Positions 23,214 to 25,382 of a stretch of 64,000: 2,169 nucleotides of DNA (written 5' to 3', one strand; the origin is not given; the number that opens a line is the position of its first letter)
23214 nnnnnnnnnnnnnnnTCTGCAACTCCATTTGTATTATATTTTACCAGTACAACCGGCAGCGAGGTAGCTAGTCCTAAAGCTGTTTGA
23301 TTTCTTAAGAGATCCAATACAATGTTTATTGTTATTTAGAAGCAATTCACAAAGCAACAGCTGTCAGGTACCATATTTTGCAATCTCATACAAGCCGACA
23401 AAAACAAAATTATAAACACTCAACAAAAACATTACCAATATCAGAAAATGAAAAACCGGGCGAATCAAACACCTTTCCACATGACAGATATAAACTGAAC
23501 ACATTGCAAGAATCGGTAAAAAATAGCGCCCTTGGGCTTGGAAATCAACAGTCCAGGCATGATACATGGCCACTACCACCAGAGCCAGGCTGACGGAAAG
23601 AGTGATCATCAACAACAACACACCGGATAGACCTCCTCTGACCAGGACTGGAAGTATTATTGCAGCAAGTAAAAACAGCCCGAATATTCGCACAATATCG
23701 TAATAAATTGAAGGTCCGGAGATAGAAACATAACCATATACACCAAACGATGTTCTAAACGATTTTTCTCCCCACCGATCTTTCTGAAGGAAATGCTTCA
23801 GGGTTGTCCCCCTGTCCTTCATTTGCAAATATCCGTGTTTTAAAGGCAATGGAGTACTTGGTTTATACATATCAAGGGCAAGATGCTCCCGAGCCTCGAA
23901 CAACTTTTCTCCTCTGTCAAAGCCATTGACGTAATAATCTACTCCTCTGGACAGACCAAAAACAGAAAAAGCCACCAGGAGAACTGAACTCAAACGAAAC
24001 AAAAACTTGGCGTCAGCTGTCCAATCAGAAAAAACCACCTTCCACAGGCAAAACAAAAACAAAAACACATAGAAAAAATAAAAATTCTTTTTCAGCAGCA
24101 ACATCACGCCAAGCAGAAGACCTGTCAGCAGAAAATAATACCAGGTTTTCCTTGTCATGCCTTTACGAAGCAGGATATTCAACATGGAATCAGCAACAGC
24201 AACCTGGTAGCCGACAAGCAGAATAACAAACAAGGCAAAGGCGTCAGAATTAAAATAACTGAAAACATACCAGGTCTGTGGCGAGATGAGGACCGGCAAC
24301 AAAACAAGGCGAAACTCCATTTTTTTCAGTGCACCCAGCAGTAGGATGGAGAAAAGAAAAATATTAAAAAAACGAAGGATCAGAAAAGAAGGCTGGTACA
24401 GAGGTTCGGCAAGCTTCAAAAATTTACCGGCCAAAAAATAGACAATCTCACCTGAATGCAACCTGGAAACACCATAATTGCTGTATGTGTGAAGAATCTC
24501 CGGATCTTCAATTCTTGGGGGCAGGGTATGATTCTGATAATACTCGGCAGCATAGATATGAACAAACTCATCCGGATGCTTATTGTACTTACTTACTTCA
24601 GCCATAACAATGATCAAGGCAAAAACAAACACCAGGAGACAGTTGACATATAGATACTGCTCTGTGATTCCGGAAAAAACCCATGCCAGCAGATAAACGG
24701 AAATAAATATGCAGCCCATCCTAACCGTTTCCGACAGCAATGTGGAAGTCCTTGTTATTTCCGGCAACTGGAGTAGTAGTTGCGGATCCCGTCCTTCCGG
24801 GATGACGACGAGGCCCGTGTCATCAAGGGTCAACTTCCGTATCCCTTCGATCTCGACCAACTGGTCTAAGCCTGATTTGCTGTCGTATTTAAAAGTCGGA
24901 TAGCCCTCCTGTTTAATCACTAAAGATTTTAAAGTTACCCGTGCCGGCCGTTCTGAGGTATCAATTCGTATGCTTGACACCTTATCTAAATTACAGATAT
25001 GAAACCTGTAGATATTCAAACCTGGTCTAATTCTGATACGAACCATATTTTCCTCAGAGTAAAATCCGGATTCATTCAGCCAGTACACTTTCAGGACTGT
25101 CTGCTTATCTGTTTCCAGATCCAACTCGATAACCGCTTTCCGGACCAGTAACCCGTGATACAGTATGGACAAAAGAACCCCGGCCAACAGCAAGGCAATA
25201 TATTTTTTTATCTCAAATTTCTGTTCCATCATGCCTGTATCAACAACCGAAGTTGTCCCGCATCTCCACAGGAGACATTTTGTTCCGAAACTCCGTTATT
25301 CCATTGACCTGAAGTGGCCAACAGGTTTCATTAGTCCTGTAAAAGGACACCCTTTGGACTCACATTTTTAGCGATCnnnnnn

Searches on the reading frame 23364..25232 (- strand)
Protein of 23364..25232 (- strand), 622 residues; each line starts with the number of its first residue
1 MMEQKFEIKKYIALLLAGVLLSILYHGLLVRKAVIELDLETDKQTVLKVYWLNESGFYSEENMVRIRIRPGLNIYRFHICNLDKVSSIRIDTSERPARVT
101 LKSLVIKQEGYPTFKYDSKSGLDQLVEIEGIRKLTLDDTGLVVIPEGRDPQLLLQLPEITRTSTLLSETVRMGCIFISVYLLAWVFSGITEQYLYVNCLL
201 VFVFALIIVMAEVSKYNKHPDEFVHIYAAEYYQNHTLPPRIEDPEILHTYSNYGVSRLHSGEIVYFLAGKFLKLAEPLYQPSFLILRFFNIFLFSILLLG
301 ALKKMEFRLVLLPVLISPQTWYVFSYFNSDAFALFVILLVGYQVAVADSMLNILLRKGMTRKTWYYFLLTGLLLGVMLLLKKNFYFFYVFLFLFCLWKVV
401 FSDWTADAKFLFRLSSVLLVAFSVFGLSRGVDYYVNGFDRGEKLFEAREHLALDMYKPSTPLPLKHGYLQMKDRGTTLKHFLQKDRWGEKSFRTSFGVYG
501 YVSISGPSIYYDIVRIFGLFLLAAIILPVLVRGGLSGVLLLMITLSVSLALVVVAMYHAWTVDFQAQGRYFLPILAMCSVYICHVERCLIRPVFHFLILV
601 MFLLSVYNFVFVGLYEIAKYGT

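Call 3: search_protein_families(library=pfam, proteins=[window:23364-25232:-], max_evalue=0.01)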
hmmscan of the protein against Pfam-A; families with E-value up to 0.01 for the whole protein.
window:23364-25232:- (622 aa): 0 families

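Call 5: search_protein_families(library=ncbifam, proteins=[window:23364-25232:-], max_evalue=1)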
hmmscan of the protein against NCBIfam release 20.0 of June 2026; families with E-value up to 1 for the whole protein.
window:23364-25232:- (622 aa): 0 families

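Call 8: search_protein_families(library=pfam, proteins=[window:23364-25232:-], max_evalue=10)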
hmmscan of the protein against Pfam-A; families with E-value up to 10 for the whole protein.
window:23364-25232:- (622 aa): 0 families

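Call 12: find_homologous_proteins(query=window:23364-25232:-)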
Query window:23364-25232:- (622 aa): 388 proteins with E <= 0.001 among 8000 candidates; the best 120 are listed.
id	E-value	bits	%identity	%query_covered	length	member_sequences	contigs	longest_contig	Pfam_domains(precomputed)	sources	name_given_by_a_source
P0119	0.0e+0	1378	100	100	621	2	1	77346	-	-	-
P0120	2.7e-238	811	59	97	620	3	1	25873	-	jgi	-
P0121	1.7e-233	795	58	100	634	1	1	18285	-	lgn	-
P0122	1.8e-227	775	56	98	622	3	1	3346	-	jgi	-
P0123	6.7e-213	727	54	99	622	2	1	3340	-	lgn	-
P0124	1.5e-210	719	57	95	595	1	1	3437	-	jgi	jgi:hypothetical protein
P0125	9.6e-210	716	53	98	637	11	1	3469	-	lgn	-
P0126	1.6e-202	693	53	99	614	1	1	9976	-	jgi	jgi:hypothetical protein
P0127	2.2e-202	692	54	97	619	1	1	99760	-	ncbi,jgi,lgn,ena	-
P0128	3.1e-198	678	52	98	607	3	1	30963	-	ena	-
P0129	1.2e-197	676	53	95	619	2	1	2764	-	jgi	-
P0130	3.6e-196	672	51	99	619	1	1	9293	-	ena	-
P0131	1.7e-195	669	51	100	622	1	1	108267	-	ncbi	-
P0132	1.8e-194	666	52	96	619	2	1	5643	-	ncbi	-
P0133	3.2e-194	665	47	94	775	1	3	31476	-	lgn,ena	-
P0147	2.8e-186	639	49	100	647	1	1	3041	PF09913.16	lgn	-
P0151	5.1e-184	631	49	96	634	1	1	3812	PF09913.16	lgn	-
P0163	1.3e-177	610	48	96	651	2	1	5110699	-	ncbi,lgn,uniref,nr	ncbi:MAG: hypothetical protein Q3M24_08045 [Candidatus Electrothrix aestuarii]|uniref:DUF2142 domain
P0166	6.6e-176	605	47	100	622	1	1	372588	-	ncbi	-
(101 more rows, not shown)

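Call 18: search_solved_structures(query=A2, max_evalue=10, show_alignments=2)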
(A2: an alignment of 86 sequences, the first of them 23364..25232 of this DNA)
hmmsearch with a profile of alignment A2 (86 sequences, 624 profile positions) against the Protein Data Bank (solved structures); distinct sequences matched with E-value up to 10: 1.
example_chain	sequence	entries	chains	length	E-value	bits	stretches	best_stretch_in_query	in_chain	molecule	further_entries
2wjs_A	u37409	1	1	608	2.5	9.6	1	17-83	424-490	LAMININ SUBUNIT ALPHA-2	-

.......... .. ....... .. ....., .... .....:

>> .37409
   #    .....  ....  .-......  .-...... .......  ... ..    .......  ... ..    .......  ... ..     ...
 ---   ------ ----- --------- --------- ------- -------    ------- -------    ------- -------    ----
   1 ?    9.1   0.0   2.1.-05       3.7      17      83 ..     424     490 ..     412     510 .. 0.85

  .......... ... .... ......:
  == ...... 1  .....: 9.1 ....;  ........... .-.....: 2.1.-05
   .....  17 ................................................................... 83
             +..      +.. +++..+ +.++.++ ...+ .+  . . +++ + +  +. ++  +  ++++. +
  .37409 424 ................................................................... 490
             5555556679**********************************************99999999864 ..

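Call 28: find_encoding_contigs(protein=P0166, flank=10000, max_places=1)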
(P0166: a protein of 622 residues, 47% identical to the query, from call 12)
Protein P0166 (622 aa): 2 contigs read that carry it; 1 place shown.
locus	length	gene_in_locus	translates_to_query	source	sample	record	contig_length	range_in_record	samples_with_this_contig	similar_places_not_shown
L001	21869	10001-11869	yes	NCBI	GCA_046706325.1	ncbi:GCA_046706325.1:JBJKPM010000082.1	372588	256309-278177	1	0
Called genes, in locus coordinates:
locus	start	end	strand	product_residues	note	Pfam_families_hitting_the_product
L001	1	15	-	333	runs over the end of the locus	PF00657:Lipase_GDSL, PF13472:Lipase_GDSL_2, PF25182:NonGDSL (weak)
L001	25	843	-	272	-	-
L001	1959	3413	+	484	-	PF03062:MBOAT, PF13813:MBOAT_2 (weak)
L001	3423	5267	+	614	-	PF16822:ALGX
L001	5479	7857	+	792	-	PF01564:Spermine_synth (weak)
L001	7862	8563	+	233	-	PF00535:Glycos_transf_2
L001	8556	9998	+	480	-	PF00483:NTP_transferase, PF12804:NTP_transf_3 (faint)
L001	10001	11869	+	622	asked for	-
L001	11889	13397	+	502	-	-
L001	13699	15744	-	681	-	PF00702:Hydrolase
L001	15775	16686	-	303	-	PF00535:Glycos_transf_2, PF10111:Glyco_tranf_2_2, PF13641:Glyco_tranf_2_3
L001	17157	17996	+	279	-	-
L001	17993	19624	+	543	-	PF00890:FAD_binding_2 (faint), PF01266:DAO, PF12831:FAD_oxidored (weak), PF16901:DAO_C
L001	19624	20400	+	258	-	PF13489:Methyltransf_23 (weak), PF13847:Methyltransf_31 (faint), PF08241:Methyltransf_11, PF13649:Methyltransf_25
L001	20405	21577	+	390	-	PF13439:Glyco_transf_4, PF13579:Glyco_trans_4_4, PF00534:Glycos_transf_1, PF13692:Glyco_trans_1_4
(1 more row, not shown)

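Call 29: find_encoding_contigs(protein=P0163, flank=10000, max_places=1)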
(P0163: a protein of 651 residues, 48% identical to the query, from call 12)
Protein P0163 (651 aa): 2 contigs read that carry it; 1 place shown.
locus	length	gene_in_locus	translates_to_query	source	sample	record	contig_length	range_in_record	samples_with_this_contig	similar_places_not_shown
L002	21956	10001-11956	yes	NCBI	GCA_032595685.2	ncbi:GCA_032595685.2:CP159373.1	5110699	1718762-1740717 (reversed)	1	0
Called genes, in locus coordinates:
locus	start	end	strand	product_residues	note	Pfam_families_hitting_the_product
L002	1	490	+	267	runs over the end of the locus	PF10127:RlaP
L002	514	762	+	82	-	-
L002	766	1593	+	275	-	PF01790:LGT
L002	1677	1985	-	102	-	PF18291:HU-HIG (weak), PF00216:Bac_DNA_binding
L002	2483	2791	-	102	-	PF18291:HU-HIG (weak), PF00216:Bac_DNA_binding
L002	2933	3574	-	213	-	PF00072:Response_reg, PF00196:GerE, PF08281:Sigma70_r4_2, PF13384:HTH_23 (weak)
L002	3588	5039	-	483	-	PF00730:HhH-GPD, PF00633:HHH, PF03372:Exo_endo_phos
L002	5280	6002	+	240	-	PF00691:OmpA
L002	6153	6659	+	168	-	PF09835:DUF2062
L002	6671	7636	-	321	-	PF00762:Ferrochelatase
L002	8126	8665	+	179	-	PF00313:CSD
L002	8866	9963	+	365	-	PF02445:NadA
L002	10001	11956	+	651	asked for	-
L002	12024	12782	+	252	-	PF04616:Glyco_hydro_43 (faint)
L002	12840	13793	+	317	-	PF00657:Lipase_GDSL, PF13472:Lipase_GDSL_2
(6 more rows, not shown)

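Call 37: predict_structure(alignment_id=A2)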
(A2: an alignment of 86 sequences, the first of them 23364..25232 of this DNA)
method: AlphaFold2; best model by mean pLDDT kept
length: 622 residues; sequences in the alignment: 86
mean_pLDDT: 93.4   pTM: 0.91
mean pLDDT of the five models: 93.4, 93.2, 92.1, 91.1, 90.8
residues with pLDDT >= 90: 541; 70-90: 67; 50-70: 8; < 50: 6
segments of 3 or more residues with pLDDT < 50: 618-622
pLDDT, mean of each block of 10 residues (from residue 1): 76 96 93 95 97 92 96 93 92 95 95 91 95 95 95 92 91 95 84 88 96 88 95 97 96 94 97 92 96 97 93 96 96 98 97 94 94 97 95 97 91 96 97 96 96 96 94 96 94 87 78 97 98 97 98 95 88 98 96 96 96 71 34
secondary structure, 60 per line:
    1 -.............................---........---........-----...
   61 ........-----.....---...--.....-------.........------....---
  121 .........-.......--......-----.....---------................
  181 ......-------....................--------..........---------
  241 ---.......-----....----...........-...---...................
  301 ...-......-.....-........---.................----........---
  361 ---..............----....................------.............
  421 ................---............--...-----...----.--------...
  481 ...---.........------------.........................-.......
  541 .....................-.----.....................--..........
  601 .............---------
elements in order: H2-30 E34-41 E45-52 E58-68 E74-78 E87-91 E99-107 E114-117 E125-129 E131-137 E140-145 E151-155 H165-186 H194-213 H222-231 H244-249 H264-274 H282-303 H305-310 H312-316 H318-325 H329-345 H350-357 H364-377 H382-401 H408-436 H440-451 H478-483 H487-495 H508-532 H534-561 H568-588 H591-613

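Call 39: fold_search(model_id=the predicted structure, library=pdb)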
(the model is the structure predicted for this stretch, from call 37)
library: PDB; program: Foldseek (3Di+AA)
matches with E <= 10: 599; with E <= 0.001: 1
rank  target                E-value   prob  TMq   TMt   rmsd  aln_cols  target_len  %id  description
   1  7bvf_B                9.8e-04  1.00  0.32  0.22  17.2       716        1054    9  Cryo-EM structure of Mycobacterium tuberculosis arabinosyltransferase EmbA-EmbB-AcpM2 in complex with ethambutol (released 2020-04-29)
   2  9i5k_A                1.0e-03  1.00  0.34  0.41  12.0       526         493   13  Structure of the Chaetomium thermophilum Pmt4 homodimer (C2 symmetry) (released 2025-12-24)
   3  6p25_B                7.6e-03  1.00  0.26  0.24   6.3       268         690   16  Structure of S. cerevisiae protein O-mannosyltransferase Pmt1-Pmt2 complex bound to the sugar donor and a peptide acce (released 2019-07-10)
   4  3cwz_B                8.0e-03  0.99  0.12  0.20   9.2       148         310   18  Structure of RAB6(GTP)-R6IP1 complex (released 2008-11-18)
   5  9e61_A                1.3e-02  1.00  0.26  0.23   7.0       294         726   15  Cryo-EM structure of Saccharomyces cerevisiae Pmt4 apo form (released 2025-10-15)
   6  9e6i_B                1.4e-02  1.00  0.26  0.23   7.0       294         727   15  Cryo-EM structure of Saccharomyces cerevisiae Pmt4-Ccw5 complex (released 2025-10-15)
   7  3qaq                  1.6e-02  0.38  0.11  0.09  26.0       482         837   11  Crystal structure of PI3K-gamma in complex with triazine-benzimidazole 1 (released 2011-03-30)
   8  4flh                  2.1e-02  0.38  0.11  0.09  25.0       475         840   10  Crystal structure of human PI3K-gamma in complex with AMG511 (released 2012-08-29)
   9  9s6t_A                2.3e-02  1.00  0.35  0.43   7.9       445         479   11  Ternary cryo-EM structure of chicken ALG12 with Dol25-PP-GlcNAc2Man7, Dol25-P-Man, and Fab (released 2026-03-18)
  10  3l08                  2.5e-02  0.33  0.11  0.09  24.6       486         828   11  Structure of Pi3K gamma with a potent inhibitor: GSK2126458 (released 2010-06-23)
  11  4fjy                  4.0e-02  0.25  0.11  0.09  24.9       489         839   11  Crystal structure of PI3K-gamma in complex with quinoline-indoline inhibitor 24f (released 2012-10-24)
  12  4bfr_B                4.2e-02  0.20  0.10  0.08  23.8       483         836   10  Discovery and Optimization of Pyrimidone Indoline Amide PI3Kbeta Inhibitors for the Treatment of Phosphatase and TENsi (released 2014-01-15)
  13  1eth_A                4.8e-02  0.99  0.12  0.16   7.0       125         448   10  TRIACYLGLYCEROL LIPASE/COLIPASE COMPLEX (released 1996-12-07)
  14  3qar                  4.8e-02  0.23  0.11  0.09  24.3       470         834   11  Crystal structure of PI3K-gamma in complex with triazine-benzimidazole 32 (released 2011-03-30)
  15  9i5l_A                5.0e-02  0.97  0.22  0.20   9.1       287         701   12  Structure of the Chaetomium thermophilum Pmt4 homodimer (C1 symmetry) (released 2025-12-24)
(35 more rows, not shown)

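Call 41: find_related_loci(query=A2, collection=genome_contigs, flank=10000)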
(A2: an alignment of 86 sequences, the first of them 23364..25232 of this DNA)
Query A2 (622 aa) in genome_contigs; peptide patterns used: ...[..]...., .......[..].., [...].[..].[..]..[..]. (x = any residue, [..] = any of these).
600 stretches matched a pattern (row limit reached: there are more); 435 encode a relative of the query (tblastn E <= 1e-3); the best 80 are kept; 80 distinct loci.
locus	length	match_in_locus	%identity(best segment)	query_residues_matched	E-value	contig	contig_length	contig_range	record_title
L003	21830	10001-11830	54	10-619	0e+0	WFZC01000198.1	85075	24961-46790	MAG: Desulfobulbaceae bacterium isolate S143_11 k151_348301, whole genome shotgun sequence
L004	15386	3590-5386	52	25-622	0e+0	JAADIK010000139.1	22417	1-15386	MAG: Deltaproteobacteria bacterium isolate M_MetaBat.46 contig-127_7715, whole genome shotgun sequence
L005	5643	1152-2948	52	22-621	0e+0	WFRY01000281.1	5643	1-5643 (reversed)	MAG: Desulfobulbaceae bacterium isolate S015_9 k151_467300, whole genome shotgun sequence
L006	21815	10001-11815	54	18-622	0e+0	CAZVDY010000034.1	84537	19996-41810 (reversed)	MAG TPA_asm: uncultured Desulfobulbaceae bacterium isolate binchicken_co219_365 genome assembly, contig: k141_445933, wh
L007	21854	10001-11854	51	6-622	6e-180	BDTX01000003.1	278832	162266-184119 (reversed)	Bacterium BMS3Bbin14 DNA, contig: NODE_3, whole genome shotgun sequence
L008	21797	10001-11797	50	25-622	5e-178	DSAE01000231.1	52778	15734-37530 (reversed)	MAG TPA_asm: Desulfobacteraceae bacterium isolate SpSt-1141 Ga0129302_1000124, whole genome shotgun sequence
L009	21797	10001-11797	50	25-622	5e-174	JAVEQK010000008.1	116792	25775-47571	MAG: Desulfobulbaceae bacterium isolate BF_dRep_26 NODE_402_length_116792_cov_56.909733_Biofilm4, whole genome shotgun s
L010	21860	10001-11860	47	2-620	1e-169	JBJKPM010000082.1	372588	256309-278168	MAG: Desulfocapsaceae bacterium isolate Bin_122 S1Ck127_3647510_flag_0_multi_16.9996_len_372588, whole genome shotgun se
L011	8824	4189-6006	49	15-620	6e-169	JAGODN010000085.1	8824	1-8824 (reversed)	MAG: Desulfobulbus sp. isolate Go_UH_bin_114 Go_UH_11617_length_8824_cov_5.085087, whole genome shotgun sequence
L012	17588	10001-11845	48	7-621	1e-165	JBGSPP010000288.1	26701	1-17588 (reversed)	MAG: Desulfobulbus sp. isolate JTS-AC307 k141_4534472, whole genome shotgun sequence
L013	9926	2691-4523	47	14-621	1e-164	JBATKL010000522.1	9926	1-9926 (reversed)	MAG: Candidatus Electrothrix sp. isolate MFD10219_ilm_asm_bin13 k127_191530, whole genome shotgun sequence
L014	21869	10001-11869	42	1-619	8e-159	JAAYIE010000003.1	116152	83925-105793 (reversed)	MAG: Desulfobulbaceae bacterium isolate AS09scLD_69 8556_AS09, whole genome shotgun sequence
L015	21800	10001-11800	47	25-621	8e-157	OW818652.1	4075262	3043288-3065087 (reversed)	Candidatus Electrothrix laxa isolate HOU-scMAG genome assembly, chromosome: 1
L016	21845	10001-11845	46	11-621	2e-152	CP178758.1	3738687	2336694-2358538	MAG: Candidatus Electrothrix sp. YB6 chromosome, complete genome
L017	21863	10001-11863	43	3-621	1e-151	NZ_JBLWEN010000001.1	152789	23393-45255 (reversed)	Candidatus Electronema sp. JM S1CJMS.56499, whole genome shotgun sequence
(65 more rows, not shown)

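Call 70: search_protein_families(library=ncbifam, proteins=[L016:13746-14501:+, L016:16046-16930:+, L016:17059-18450:+], max_evalue=0.0001)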
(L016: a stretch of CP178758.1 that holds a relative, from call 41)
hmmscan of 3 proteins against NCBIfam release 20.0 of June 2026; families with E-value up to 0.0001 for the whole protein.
L016:13746-14501:+ (251 aa): 13 families
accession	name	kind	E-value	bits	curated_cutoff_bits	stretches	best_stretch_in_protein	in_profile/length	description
TIGR04182.1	glyco_TIGR04182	equivalog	6.8e-16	58.5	325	1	7-223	2-207/293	S-layer glycoprotein N-glycosyltransferase AglJ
NF058614.1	PPMAGASynPpgS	equivalog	2.9e-15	56.3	370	1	7-178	2-171/226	polyprenyl-phospho-N-acetylgalactosaminyl synthase PpgS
NF041391.1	DPhHxTase_Halo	equivalog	9.8e-15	54.1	375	1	11-178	1-159/213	dolichyl-phosphate hexose transferase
NF047588.1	GlcsyltransPgfSStrep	equivalog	4.5e-11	42.5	500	1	6-172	2-167/308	glycosyltransferase PgfS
TIGR04283.1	glyco_like_mftF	equivalog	2.3e-07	30.6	182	1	8-108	2-97/221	TIGR04283 family arsenosugar biosynthesis glycosyltransferase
TIGR01556.1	rhamnosyltran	subfamily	3.1e-07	29.9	200.55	1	15-121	4-112/281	rhamnosyltransferase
NF053739.1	GlytfEpsEBac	equivalog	7.1e-07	28.5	450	1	7-79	3-81/265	glycosyltransferase EpsE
NF010496.0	PRK13915.1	equivalog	1.6e-06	27.4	262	1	4-100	30-134/307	glucosyl-3-phosphoglycerate synthase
NF007482.0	PRK10073.1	equivalog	2.2e-06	26.9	423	1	6-71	7-76/334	glycosyltransferase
NF041875.1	EPS_EpsD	equivalog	2.3e-06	27.2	370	1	8-167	2-165/325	exopolysaccharide biosynthesis glycosyltransferase EpsD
NF007986.1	PRK10714.1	equivalog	2.3e-06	26.9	529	1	6-171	7-171/316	undecaprenyl-phosphate 4-deoxy-4-formamido-L-arabinose transferase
TIGR03937.1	PgaC_IcaA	equivalog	5.2e-06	25.7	422.3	1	7-89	47-131/407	poly-beta-1,6-N-acetyl-D-glucosamine synthase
NF047683.1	TeichurnBiosyTuaG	equivalog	8.6e-05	22.3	400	0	6-68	7-74/252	teichuronic acid biosynthesis protein TuaG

L016:16046-16930:+ (294 aa): 14 families
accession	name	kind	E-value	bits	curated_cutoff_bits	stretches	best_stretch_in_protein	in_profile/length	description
TIGR00761.1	argB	equivalog_domain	1.9e-75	253.3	151.3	1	25-269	1-231/231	acetylglutamate kinase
NF003641.0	PRK05279.1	equivalog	2.9e-46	158.2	344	1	10-293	12-290/441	amino-acid N-acetyltransferase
TIGR01890.1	N-Ac-Glu-synth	equivalog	4.9e-44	150.9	202.85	1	11-293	5-278/429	amino-acid N-acetyltransferase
NF003387.0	PRK04531.1-2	equivalog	1.7e-39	135.6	426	1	17-292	26-286/441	acetylglutamate kinase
NF010659.0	PRK14058.1-1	equivalog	3.6e-36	124.7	223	1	26-280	2-257/267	[LysW]-aminoadipate kinase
NF010661.0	PRK14058.1-3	equivalog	9e-33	113.5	251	1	25-292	2-270/283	acetylglutamate/acetylaminoadipate kinase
NF010662.0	PRK14058.1-4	equivalog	6.4e-30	104.2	194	1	26-279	2-251/264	[LysW]-aminoadipate/[LysW]-glutamate kinase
NF003386.0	PRK04531.1-1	equivalog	5.9e-26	91.4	417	1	24-292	41-291/442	acetylglutamate kinase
NF010660.0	PRK14058.1-2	equivalog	5.3e-15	55.9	241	1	27-273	3-242/249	[LysW]-aminoadipate/[LysW]-glutamate kinase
NF040647.1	IPPK_Arch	equivalog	1.6e-07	30.9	120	1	158-292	115-259/259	isopentenyl phosphate kinase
NF009008.0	PRK12354.1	subfamily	2.2e-07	30.3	361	1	191-279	201-290/308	carbamate kinase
TIGR00746.1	arcC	equivalog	3e-07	29.8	358.25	1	188-271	203-291/309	carbamate kinase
NF009007.0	PRK12352.1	subfamily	1.5e-06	27.4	266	0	190-269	211-295/316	carbamate kinase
NF006926.0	PRK09411.1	equivalog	8e-05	21.9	416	0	181-269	188-277/297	carbamate kinase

L016:17059-18450:+ (463 aa): 2 families
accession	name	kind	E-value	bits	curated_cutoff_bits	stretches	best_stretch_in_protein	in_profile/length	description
TIGR00155.1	pqiA_fam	subfamily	3.4e-95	319.5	260.35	1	43-453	12-402/403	PqiA/YebS family transporter subunit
NF011683.0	PRK15103.1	equivalog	9.4e-78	262.1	562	2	253-461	213-415/421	membrane integrity-associated transporter subunit PqiA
